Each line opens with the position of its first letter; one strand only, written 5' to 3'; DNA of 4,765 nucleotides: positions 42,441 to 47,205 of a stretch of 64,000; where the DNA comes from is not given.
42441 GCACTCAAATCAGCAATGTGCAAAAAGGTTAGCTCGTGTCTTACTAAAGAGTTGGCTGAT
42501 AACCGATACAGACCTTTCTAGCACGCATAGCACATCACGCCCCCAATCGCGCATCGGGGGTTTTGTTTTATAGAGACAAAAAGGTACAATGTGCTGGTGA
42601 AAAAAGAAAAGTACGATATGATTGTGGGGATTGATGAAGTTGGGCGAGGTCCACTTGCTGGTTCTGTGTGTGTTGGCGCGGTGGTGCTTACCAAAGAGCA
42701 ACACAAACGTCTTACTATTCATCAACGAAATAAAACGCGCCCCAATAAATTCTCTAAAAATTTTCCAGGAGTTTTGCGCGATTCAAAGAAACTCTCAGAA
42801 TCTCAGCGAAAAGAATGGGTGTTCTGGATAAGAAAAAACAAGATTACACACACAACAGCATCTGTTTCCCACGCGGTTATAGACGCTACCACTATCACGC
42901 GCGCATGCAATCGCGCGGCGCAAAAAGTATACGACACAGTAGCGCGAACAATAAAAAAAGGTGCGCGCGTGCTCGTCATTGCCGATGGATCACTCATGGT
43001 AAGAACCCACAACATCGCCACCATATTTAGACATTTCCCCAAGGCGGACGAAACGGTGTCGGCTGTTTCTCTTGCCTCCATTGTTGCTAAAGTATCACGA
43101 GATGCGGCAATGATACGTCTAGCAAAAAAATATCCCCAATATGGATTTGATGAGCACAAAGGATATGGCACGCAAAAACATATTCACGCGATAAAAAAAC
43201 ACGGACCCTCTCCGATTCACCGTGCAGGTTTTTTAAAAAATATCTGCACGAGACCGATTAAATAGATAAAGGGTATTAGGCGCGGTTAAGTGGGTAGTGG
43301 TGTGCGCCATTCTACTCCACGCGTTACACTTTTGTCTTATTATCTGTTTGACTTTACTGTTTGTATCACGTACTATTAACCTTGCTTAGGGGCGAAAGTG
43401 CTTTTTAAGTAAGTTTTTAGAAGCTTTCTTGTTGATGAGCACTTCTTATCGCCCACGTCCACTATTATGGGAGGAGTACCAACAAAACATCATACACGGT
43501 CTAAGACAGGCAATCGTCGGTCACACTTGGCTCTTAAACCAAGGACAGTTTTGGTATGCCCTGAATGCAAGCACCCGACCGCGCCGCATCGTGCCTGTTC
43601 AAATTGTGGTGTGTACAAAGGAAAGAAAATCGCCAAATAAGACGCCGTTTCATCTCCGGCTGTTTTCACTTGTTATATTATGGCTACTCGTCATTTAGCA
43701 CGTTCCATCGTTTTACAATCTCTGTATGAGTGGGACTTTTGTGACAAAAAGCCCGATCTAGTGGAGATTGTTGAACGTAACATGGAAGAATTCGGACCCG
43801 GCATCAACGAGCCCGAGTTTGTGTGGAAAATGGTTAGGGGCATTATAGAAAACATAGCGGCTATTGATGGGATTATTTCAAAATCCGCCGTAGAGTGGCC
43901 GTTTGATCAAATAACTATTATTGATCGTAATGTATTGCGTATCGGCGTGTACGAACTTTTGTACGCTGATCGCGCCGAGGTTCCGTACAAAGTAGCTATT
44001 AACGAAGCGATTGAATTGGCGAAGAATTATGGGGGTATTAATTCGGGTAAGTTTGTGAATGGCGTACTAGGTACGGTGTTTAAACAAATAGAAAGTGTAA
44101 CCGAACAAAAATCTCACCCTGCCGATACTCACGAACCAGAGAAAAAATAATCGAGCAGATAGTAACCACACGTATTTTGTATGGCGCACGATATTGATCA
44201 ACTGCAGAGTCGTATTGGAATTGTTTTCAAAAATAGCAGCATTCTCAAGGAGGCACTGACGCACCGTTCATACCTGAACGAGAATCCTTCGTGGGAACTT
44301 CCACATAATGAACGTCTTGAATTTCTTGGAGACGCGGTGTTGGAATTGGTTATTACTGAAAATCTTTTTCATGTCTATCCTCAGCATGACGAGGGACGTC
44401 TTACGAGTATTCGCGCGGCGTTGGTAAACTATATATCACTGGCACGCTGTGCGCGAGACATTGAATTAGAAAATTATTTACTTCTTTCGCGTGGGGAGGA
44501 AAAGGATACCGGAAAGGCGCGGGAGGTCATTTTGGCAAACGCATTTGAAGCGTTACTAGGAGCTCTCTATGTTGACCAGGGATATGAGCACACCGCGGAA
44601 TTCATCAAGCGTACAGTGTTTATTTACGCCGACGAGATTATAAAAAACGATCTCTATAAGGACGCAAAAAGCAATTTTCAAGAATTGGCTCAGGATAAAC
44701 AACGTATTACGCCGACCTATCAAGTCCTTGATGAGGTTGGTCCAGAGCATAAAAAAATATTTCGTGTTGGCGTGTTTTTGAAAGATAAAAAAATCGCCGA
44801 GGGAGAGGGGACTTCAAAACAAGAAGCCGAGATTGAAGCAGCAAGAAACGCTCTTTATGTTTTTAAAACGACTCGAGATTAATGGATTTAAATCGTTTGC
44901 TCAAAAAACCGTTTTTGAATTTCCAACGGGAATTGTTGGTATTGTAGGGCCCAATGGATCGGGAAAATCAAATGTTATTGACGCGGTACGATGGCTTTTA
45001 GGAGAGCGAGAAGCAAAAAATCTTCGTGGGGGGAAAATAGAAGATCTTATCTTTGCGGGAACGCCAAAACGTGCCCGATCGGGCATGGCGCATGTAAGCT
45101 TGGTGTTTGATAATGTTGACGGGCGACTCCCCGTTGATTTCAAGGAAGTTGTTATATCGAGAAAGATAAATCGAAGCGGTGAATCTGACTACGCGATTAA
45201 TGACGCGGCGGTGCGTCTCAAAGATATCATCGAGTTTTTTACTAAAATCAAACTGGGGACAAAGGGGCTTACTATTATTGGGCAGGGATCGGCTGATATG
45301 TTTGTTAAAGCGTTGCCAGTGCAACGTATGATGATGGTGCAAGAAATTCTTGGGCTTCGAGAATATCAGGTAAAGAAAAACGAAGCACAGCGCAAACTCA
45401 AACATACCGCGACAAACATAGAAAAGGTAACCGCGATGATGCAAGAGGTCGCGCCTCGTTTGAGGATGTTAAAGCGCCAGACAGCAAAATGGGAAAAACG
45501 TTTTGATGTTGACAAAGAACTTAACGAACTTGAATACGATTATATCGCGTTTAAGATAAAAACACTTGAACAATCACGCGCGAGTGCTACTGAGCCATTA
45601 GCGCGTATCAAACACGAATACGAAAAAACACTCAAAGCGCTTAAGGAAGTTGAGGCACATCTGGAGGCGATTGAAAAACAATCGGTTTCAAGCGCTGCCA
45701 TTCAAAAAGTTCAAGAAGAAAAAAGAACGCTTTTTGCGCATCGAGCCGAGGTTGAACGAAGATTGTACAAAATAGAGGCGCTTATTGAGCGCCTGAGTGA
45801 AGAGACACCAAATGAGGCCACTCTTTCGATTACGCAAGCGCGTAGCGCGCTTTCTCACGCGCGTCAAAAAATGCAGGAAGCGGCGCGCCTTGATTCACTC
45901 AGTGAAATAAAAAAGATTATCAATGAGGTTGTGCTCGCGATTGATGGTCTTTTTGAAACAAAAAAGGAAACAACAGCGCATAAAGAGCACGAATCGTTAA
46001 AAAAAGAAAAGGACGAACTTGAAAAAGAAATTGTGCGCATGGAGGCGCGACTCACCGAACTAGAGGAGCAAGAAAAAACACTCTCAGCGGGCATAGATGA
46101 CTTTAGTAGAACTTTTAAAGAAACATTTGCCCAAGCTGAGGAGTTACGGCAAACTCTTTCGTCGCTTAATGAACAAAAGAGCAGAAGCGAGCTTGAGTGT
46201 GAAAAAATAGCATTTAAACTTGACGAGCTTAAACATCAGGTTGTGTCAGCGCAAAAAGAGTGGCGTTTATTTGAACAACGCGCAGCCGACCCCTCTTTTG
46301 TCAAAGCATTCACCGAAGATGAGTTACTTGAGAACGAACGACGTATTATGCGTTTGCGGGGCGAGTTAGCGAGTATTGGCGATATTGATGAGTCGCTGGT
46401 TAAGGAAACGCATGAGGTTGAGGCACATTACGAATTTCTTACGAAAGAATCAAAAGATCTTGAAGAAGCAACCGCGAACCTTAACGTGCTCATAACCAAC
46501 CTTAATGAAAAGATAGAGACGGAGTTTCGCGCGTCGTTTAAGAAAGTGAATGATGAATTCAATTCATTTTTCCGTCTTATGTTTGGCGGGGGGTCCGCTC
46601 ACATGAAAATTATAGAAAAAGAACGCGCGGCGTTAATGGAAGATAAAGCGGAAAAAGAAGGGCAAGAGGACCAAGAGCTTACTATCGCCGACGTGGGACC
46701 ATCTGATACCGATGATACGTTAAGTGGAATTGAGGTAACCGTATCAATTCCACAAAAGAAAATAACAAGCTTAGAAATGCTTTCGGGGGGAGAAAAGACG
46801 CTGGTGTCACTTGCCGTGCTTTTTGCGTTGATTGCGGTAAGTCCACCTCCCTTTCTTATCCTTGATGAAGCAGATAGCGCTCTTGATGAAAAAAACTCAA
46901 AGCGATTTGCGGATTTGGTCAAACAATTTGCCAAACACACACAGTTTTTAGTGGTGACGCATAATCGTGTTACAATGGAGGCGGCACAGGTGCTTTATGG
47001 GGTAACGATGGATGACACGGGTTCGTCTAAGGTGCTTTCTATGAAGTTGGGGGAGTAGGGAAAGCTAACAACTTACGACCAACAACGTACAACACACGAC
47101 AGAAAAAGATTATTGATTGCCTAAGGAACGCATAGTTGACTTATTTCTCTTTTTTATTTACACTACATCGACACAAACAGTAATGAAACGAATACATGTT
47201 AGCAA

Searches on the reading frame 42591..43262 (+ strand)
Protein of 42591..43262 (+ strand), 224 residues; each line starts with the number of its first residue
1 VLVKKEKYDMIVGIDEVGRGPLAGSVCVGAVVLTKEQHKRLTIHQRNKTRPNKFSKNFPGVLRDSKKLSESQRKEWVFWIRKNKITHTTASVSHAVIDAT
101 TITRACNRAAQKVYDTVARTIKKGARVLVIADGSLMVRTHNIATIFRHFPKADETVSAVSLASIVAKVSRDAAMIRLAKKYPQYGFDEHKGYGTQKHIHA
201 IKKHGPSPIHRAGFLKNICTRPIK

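Call 22: search_protein_families(library=pfam, proteins=[window:42591-43262:+], max_evalue=0.001)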
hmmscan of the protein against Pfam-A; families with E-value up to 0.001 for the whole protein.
window:42591-43262:+ (224 aa): 1 family
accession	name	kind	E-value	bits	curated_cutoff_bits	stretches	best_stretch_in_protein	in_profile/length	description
PF01351.25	RNase_HII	-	3.4e-31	109.1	25.8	1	12-214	1-196/199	Ribonuclease HII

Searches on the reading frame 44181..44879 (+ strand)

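Call 22: search_protein_families(library=pfam, proteins=[window:44181-44879:+], max_evalue=0.001)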
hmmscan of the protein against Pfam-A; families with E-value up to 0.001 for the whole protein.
window:44181-44879:+ (233 aa): 4 families
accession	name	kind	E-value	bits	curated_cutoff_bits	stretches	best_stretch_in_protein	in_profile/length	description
PF14622.11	Ribonucleas_3_3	-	1.2e-38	132.5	35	1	19-146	2-124/128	Ribonuclease-III-like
PF00636.31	Ribonuclease_3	-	1.8e-25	90.1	27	1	44-134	1-102/102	Ribonuclease III domain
PF00035.32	dsrm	-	2.6e-15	57.2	23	1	162-225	1-63/66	Double-stranded RNA binding motif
PF22935.1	RM44_endonuclase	-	3.5e-07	30.8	27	1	9-129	10-139/139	Large ribosomal subunit protein mL44, endonuclease domain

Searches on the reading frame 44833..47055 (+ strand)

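Call 23: search_protein_families(library=pfam, proteins=[window:44833-47055:+], max_evalue=0.001)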
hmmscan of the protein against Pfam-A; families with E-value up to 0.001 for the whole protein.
window:44833-47055:+ (741 aa): 7 families
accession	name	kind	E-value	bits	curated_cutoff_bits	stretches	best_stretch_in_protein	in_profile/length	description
PF02463.25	SMC_N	-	5.9e-68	229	40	1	10-731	1-218/220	RecF/RecN/SMC N terminal domain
PF13304.12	AAA_21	-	7e-15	56.3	27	2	554-713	129-301/304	AAA domain, putative AbiEii toxin, Type IV TA system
PF13476.12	AAA_23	-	5.1e-14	53.8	27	1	13-206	1-196/201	AAA domain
PF13175.12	AAA_15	-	8.5e-11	42.5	32.1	1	9-365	1-274/374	AAA ATPase domain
PF00005.33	ABC_tran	-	2.1e-07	32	25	0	34-58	13-37/137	ABC transporter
PF13555.12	AAA_29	-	6.1e-06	26.3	27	1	11-56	1-46/61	P-loop containing region of AAA domain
PF13558.12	SbcC_Walker_B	-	0.0001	22.9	27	1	644-697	27-89/90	SbcC/RAD50-like, Walker B motif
